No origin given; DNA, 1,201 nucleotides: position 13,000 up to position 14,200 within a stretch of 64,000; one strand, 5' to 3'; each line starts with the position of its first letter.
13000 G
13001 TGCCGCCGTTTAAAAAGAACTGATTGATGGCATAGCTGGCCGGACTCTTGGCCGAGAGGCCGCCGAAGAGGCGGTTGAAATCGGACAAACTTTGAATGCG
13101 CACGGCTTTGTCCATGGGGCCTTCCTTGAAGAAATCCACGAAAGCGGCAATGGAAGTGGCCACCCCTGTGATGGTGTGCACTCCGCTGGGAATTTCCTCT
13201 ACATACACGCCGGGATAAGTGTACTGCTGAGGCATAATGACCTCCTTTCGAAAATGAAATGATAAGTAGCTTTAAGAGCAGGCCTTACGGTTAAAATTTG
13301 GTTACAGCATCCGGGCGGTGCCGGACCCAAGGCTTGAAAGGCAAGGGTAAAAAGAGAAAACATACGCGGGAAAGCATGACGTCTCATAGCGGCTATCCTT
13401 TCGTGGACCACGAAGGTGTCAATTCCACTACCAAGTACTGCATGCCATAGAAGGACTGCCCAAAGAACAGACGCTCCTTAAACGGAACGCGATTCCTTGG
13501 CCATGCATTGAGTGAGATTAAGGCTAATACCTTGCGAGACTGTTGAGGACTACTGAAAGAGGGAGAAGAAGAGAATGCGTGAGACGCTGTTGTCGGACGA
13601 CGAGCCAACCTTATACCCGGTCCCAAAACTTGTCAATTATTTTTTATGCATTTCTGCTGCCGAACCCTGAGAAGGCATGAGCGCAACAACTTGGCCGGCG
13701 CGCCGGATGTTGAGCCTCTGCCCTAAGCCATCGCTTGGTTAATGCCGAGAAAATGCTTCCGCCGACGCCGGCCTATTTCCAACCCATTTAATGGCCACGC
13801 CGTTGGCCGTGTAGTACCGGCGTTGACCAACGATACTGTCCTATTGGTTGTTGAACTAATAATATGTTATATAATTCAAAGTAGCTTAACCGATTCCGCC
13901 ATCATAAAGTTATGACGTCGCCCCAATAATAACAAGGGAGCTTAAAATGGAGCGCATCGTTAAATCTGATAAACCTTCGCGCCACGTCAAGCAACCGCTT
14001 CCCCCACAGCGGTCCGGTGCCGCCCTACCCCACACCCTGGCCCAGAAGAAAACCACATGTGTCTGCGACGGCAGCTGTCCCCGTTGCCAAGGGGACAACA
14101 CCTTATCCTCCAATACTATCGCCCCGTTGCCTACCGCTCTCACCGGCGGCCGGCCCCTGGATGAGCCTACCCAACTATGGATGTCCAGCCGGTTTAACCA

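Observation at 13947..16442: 831-aa DUF4157 (HExxH) protein divergently paired with the eCIS operon: candidate cargo toxin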

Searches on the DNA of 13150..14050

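Call 94: search_rna_families(source=window, start=13150, end=14050, threshold=evalue, max_evalue=1)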
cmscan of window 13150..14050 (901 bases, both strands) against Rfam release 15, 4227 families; matches with E-value up to 1: 0.
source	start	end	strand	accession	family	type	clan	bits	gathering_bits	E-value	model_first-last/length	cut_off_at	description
